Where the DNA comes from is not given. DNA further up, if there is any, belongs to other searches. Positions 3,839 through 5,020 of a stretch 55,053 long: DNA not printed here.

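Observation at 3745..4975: AT-rich insertion with a free-standing B3-like/HNH nuclease gene wedged between atpA and atpB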

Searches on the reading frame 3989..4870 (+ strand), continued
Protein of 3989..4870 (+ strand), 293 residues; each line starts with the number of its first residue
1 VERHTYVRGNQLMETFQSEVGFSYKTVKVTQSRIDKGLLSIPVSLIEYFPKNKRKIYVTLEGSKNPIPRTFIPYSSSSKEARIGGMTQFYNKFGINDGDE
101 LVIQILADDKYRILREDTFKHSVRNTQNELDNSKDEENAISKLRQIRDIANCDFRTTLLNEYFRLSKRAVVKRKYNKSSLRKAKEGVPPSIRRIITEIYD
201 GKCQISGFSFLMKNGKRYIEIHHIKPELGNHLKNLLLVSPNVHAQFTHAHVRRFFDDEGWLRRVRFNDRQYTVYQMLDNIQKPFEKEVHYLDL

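Call 32: search_solved_structures(query=L136:2945-3826:+, max_evalue=10, show_alignments=2)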
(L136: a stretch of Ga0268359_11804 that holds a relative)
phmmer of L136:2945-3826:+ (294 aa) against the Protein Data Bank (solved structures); distinct sequences matched with E-value up to 10: 13.
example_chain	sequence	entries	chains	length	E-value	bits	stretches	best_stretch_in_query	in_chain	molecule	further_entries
9dnd_B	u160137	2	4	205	0.0052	19.5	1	141-265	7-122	Pseudosymmetric protein nanocages GI4 B Chain | Pseudosymmetric protein nanocage GI9-F7 B chain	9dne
2jqm_A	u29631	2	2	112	0.24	14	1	120-191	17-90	Envelope protein E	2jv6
9dnd_D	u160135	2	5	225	0.33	13.6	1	141-263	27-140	Pseudosymmetric protein nanocages GI4 A Chain | Pseudosymmetric protein nanocage GI9-F7 A chain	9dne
1vlw_A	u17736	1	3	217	0.47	13.1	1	139-263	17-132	2-dehydro-3-deoxyphosphogluconate aldolase/4-hydroxy-2-oxoglutarate aldolase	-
8ed3_A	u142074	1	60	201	0.48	13.1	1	141-263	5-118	Designed I3-01 icosahedron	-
8e01_A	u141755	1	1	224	0.48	13.1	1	141-262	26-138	2-dehydro-3-deoxyphosphogluconate aldolase/4-hydroxy-2-oxoglutarate aldolase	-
5kp9_B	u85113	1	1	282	0.81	12.3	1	141-262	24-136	EPN-01*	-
1wa3_A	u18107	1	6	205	0.83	12.3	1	141-263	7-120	2-KETO-3-DEOXY-6-PHOSPHOGLUCONATE ALDOLASE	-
8a8n_A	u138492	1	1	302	0.87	12.2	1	141-262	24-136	EPN-pX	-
7zcu_S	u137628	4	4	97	1.1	11.8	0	130-159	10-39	PucA-LH2-gamma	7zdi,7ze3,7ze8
8cwz_B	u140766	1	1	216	1.3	11.7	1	141-212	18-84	I432-1-X3 Chain B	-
8jgc_A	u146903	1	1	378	1.5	11.4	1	141-209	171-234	LOV domain-containing protein,2-dehydro-3-deoxyphosphogluconate aldolase/4-hydroxy-2-oxogl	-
9dnd_C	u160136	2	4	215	1.9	11.1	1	141-263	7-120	Pseudosymmetric protein nanocages GI4 C Chain | Pseudosymmetric protein nanocage GI9-F7 C chain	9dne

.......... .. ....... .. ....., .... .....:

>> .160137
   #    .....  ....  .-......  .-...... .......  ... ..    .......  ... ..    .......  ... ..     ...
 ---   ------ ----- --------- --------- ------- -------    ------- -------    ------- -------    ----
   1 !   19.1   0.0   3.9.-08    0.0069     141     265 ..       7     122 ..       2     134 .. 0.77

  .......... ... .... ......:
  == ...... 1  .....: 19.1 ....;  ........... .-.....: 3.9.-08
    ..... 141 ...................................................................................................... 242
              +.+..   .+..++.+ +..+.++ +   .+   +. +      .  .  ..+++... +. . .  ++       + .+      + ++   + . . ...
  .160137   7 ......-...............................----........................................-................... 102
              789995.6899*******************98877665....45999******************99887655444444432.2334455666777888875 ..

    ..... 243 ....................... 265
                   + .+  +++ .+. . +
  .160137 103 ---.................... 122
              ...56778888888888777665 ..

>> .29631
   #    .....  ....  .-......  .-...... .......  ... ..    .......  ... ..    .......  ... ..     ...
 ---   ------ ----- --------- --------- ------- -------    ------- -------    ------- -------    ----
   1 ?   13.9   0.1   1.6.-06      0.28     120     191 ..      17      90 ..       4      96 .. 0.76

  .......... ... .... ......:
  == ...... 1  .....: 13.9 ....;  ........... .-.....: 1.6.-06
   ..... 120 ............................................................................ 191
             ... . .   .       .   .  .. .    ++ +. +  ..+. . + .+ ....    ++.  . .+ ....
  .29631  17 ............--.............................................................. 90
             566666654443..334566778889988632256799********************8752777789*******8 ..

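Call 33: search_protein_families(library=ncbifam, proteins=[L136:2945-3826:+, L136:3829-4017:+, L136:4856-5587:+], max_evalue=1)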
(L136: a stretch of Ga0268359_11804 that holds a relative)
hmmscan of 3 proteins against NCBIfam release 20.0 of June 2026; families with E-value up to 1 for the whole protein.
L136:2945-3826:+ (294 aa): 0 families

L136:3829-4017:+ (63 aa): 0 families

L136:4856-5587:+ (244 aa): 11 families
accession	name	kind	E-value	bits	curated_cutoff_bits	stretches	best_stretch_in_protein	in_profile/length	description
NF008572.0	PRK11524.1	equivalog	2.9e-20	72.6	292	1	2-226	27-257/294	adenine-specific DNA-methyltransferase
NF050803.1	DnaMtaseCcrMCaul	equivalog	5e-15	55.3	830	1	160-231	182-253/350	adenine-specific DNA-methyltransferase CcrM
NF010253.0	PRK13699.1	subfamily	5.9e-13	49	244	1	1-226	13-206/226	DNA methyltransferase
TIGR01177.1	TIGR01177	hypoth_equivalog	9e-06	25.2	316.55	1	155-232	153-231/330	TIGR01177 family methyltransferase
NF001244.0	PRK00216.1-5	equivalog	0.00014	21.2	216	1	179-237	44-105/236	bifunctional demethylmenaquinone methyltransferase/2-methoxy-6-polyprenyl-1,4-benzoquinol methylase UbiE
NF040721.1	Trm14_Arch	equivalog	0.0035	16.5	280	1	161-202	168-210/370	tRNA (guanine(6)-N2)-methyltransferase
NF040538.1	methyl_ArsM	equivalog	0.0051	16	500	0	183-234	61-115/356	arsinothricin biosynthesis methyltransferase ArsM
TIGR01934.1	MenG_MenH_UbiE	subfamily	0.0056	16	158.35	1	182-236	38-92/223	ubiquinone/menaquinone biosynthesis methyltransferase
TIGR00536.1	hemK_fam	subfamily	0.0071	15.4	115.5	1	183-224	113-157/286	HemK family protein methyltransferase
NF011529.0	PRK14968.1-3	equivalog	0.026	13.9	162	1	179-225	30-76/198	putative methyltransferase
NF043040.1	corrin_prot_MT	hypoth_equivalog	0.032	13.7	180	1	178-242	36-100/216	corrinoid protein-associated methyltransferase CpaM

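Call 34: predict_structure(alignment_id=A1)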
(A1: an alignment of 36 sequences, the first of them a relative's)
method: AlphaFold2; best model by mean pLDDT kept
length: 281 residues; sequences in the alignment: 36
mean_pLDDT: 90.8   pTM: 0.85
mean pLDDT of the five models: 90.8, 90.3, 89.9, 89.7, 89.7
residues with pLDDT >= 90: 220; 70-90: 48; 50-70: 8; < 50: 5
segments of 3 or more residues with pLDDT < 50: 167-170
pLDDT, mean of each block of 10 residues (from residue 1): 92 95 95 92 94 93 84 95 96 94 96 97 96 95 94 91 56 82 93 89 87 91 93 92 95 95 86 89 50
secondary structure, 60 per line:
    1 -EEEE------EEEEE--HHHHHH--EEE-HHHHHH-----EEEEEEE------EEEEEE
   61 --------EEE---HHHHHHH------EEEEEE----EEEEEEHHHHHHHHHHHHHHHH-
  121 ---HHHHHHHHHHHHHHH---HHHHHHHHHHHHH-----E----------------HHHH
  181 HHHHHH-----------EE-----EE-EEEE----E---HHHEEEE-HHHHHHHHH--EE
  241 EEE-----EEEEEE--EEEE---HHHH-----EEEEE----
elements in order: E2-5 E12-16 H19-24 E27-29 H31-36 E42-48 E55-60 E69-71 H75-81 E88-93 E98-103 H104-119 H124-138 H142-154 H177-186 E208-211 E223-226 H228-236 E239-243 E249-254 E257-260 H264-267 E273-277

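Call 38: fold_search(model_id=the predicted structure, library=pdb)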
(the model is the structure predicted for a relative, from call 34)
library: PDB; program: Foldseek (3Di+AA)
matches with E <= 10: 384; with E <= 0.001: 9
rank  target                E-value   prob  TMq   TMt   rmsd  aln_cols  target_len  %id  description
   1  6j9b_A                1.1e-04  1.00  0.27  0.65   3.5        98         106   15  Arabidopsis FUS3-DNA complex (released 2019-05-29)
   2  5os9_B                1.2e-04  1.00  0.26  0.59   5.9       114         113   16  Structure of the B3 DNA-Binding Domain of NGA1 (released 2018-09-05)
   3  7et6_D                2.2e-04  1.00  0.27  0.62   3.1        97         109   18  Crystal structure of Arabidopsis TEM1 B3-DNA complex (released 2021-09-15)
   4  6c5d_B                3.3e-04  1.00  0.26  0.52   3.5       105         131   13  N-terminal domain of Helicobacter pylori LlaJI.R1 (released 2018-06-27)
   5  6j9a_A                4.2e-04  1.00  0.28  0.68   3.0        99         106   13  Crystal structure of Arabidopsis thaliana VAL1 in complex with FLC DNA fragment (released 2019-05-29)
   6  5os9_A                4.7e-04  1.00  0.27  0.60   3.1       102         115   18  Structure of the B3 DNA-Binding Domain of NGA1 (released 2018-09-05)
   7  7et6_A                7.1e-04  1.00  0.27  0.67   3.1        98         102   21  Crystal structure of Arabidopsis TEM1 B3-DNA complex (released 2021-09-15)
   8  4i1k_A                7.1e-04  1.00  0.24  0.50   3.6        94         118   19  Crystal Structure of VRN1 (Residues 208-341) (released 2012-12-19)
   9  6c5d_A                9.0e-04  1.00  0.26  0.53   4.7       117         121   13  N-terminal domain of Helicobacter pylori LlaJI.R1 (released 2018-06-27)
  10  8oj1_A                1.0e-03  1.00  0.29  0.27  10.5       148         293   15  Crystal structure of the DNA binding domain of M. polymorpha Auxin Response Factor 2 (MpARF2) in complex with High Aff (released 2024-04-03)
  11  6fas_A                1.6e-03  1.00  0.28  0.64   6.2       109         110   14  Crystal structure of VAL1 B3 domain in complex with cognate DNA (released 2018-04-18)
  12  5yzy_C                1.9e-03  1.00  0.27  0.62   6.7       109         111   13  AtVAL1 B3 domain in complex with 13bp-DNA (released 2018-05-02)
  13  1yel_MODEL_1_A        2.7e-03  1.00  0.25  0.61   5.0       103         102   16  Structure of the hypothetical Arabidopsis thaliana protein At1g16640.1 (released 2005-01-18)
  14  6sdg_A                3.0e-03  1.00  0.27  0.24   3.6       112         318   14  Crystal structure of the DNA binding domain of M. polymorpha Auxin Response Factor 2 (MpARF2) in complex with High Aff (released 2020-04-08)
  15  6j9c_D                4.1e-03  1.00  0.28  0.63   3.5        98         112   13  Crystal structure of Arabidopsis thaliana transcription factor LEC2-DNA complex (released 2019-05-29)
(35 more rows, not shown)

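Call 39: search_protein_families(library=pfam, alignment_id=A1, max_evalue=0.01)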
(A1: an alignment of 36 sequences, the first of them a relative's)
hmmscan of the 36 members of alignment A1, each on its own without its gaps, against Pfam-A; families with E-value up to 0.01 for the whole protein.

A. member 1, P0001 (281 aa): 1 family
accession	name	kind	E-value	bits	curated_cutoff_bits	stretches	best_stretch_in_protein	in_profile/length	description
PF13391.12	HNH_2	-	0.003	17.8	21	1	191-237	1-61/66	HNH endonuclease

B. families by the number of members that match (of 36 scanned): 5 families
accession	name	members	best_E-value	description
PF02362.26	B3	15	2.3e-06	B3 DNA binding domain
PF13391.12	HNH_2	15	0.00063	HNH endonuclease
PF04014.23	MazE_antitoxin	2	0.0019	Antidote-toxin recognition MazE, bacterial antitoxin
PF08391.16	Ly49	1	0.0028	Ly49-like protein, N-terminal region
PF17910.6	FeoB_Cyto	1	0.0084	FeoB cytosolic helical domain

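Call 40: search_solved_structures(query=A1, max_evalue=10, show_alignments=4)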
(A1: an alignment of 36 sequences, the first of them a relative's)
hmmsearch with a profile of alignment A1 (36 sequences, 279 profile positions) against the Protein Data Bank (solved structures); distinct sequences matched with E-value up to 10: 3.
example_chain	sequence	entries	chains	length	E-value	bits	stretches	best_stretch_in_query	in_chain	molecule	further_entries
6ghc_A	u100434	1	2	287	0.0014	21.5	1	186-239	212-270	5-methylcytosine-specific restriction enzyme A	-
5efi_C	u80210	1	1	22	0.83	12.4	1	208-226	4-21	p99p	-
5fkp_C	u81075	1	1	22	1.6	11.5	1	208-226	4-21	P99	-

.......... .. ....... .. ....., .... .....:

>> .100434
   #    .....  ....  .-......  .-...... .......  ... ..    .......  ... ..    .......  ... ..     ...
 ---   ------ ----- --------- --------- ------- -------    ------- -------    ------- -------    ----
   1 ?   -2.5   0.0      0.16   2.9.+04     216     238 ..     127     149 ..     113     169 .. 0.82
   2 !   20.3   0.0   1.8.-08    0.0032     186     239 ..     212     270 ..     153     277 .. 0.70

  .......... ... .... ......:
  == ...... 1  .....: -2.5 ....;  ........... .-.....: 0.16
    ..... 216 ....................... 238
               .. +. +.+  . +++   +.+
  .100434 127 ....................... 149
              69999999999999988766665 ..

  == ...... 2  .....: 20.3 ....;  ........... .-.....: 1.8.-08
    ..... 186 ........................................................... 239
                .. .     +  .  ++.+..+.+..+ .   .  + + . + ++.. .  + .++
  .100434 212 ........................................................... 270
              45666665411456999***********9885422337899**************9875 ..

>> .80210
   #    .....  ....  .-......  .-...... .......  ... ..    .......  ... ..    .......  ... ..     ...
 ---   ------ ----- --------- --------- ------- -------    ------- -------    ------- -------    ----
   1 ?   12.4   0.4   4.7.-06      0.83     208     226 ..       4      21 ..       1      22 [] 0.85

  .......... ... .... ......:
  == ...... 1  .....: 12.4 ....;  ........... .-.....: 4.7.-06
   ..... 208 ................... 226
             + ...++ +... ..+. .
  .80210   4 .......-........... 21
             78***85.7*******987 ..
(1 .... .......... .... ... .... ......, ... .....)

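Call 54: find_homologous_proteins(query=L136:2945-3826:+, max_evalue=0.001)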
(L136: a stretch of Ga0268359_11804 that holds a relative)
Query L136:2945-3826:+ (294 aa): 2632 proteins with E <= 0.001 among 3599 candidates; the best 120 are listed.
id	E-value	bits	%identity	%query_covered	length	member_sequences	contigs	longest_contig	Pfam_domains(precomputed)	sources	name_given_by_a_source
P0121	4.9e-190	648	100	100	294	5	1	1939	-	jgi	-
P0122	7.9e-161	552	87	96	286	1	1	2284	-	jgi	jgi:hypothetical protein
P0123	1.4e-160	551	87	96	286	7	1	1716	-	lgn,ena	-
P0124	5.3e-160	549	87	96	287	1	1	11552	-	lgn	-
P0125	5.7e-160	549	87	96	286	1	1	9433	-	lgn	-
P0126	8.7e-159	545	86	96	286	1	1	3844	-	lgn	-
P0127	1.1e-157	542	86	96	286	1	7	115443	-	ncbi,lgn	-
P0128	7.3e-157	539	86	96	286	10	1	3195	-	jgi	-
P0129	5.3e-155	533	84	96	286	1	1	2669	-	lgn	-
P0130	1.2e-153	528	82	96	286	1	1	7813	-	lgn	-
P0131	2.8e-152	524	82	96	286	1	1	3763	-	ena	-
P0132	5.6e-152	523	82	96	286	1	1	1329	-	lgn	-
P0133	1.6e-150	518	82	96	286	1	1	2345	-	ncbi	-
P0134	2.3e-150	518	82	96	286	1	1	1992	-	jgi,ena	-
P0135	2.9e-150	517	81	96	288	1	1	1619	-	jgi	jgi:hypothetical protein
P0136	4.8e-150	517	80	96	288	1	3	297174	-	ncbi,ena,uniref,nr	ncbi:MAG: hypothetical protein EVJ46_09855 [Candidatus Acididesulfobacter guangdongensis]|uniref:Unc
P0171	3.6e-146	504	80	96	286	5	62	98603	-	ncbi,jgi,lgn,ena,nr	ncbi:MAG: hypothetical protein GX452_01835 [Ignavibacteriales bacterium]|jgi:hypothetical protein|nr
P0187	6.1e-145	500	78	96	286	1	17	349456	-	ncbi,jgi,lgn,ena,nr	ncbi:MAG TPA: hypothetical protein PKH57_04545 [Bacteroidales bacterium]|nr:MAG: hypothetical protei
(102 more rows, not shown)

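Call 55: find_encoding_contigs(protein=P0187, flank=4000, max_places=3)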
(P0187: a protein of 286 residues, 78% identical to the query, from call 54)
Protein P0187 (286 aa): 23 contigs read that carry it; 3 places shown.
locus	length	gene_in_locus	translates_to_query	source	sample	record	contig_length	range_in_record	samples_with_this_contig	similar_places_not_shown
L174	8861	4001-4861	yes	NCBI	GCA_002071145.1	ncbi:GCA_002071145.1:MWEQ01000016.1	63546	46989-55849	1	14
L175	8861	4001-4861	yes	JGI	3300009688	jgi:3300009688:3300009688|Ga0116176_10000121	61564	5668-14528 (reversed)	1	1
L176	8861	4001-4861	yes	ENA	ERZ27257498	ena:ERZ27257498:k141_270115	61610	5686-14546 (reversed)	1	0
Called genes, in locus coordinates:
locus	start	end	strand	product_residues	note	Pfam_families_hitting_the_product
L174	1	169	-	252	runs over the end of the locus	PF01694:Rhomboid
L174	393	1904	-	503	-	PF10988:DUF2807, PF13568:OMP_b-brl_2 (weak)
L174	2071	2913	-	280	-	PF01791:DeoC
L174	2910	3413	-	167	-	-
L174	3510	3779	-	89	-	-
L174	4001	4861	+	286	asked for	-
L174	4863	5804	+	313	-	PF01170:UPF0020 (faint), PF01555:N6_N4_Mtase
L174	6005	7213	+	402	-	PF01244:Peptidase_M19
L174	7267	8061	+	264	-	PF00303:Thymidylat_synt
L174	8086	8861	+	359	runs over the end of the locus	PF04055:Radical_SAM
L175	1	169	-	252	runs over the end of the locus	PF01694:Rhomboid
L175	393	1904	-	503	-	PF10988:DUF2807, PF13568:OMP_b-brl_2 (weak)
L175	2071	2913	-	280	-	PF01791:DeoC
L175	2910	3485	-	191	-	-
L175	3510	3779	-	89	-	-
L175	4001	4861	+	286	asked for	-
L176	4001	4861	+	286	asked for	-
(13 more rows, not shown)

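Call 56: find_encoding_contigs(protein=P0136, flank=4000, max_places=2)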
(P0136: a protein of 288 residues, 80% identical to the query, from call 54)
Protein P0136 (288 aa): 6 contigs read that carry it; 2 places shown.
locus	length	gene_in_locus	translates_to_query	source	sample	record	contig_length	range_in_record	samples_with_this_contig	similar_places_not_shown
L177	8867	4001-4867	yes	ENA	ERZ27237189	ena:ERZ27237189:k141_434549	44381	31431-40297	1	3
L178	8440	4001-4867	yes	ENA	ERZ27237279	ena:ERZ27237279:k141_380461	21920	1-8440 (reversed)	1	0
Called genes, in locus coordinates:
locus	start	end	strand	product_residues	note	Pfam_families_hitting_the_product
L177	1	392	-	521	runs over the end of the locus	PF01921:tRNA-synt_1f (faint), PF00133:tRNA-synt_1 (faint), PF01406:tRNA-synt_1e, PF09334:tRNA-synt_1g, PF09190:DALR_2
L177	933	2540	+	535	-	-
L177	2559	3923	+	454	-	PF13431:TPR_17 (weak), PF14559:TPR_19 (weak)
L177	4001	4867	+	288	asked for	-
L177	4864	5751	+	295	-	PF01170:UPF0020 (faint), PF01555:N6_N4_Mtase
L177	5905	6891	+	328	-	PF00490:ALAD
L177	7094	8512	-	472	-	PF00171:Aldedh, PF05893:LuxC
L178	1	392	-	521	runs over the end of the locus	PF01921:tRNA-synt_1f (faint), PF00133:tRNA-synt_1 (faint), PF01406:tRNA-synt_1e, PF09334:tRNA-synt_1g, PF09190:DALR_2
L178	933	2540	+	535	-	-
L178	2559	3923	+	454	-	PF13431:TPR_17 (weak), PF14559:TPR_19 (weak)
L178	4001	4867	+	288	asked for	-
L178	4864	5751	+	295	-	PF01170:UPF0020 (faint), PF01555:N6_N4_Mtase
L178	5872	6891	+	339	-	PF00490:ALAD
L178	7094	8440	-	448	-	?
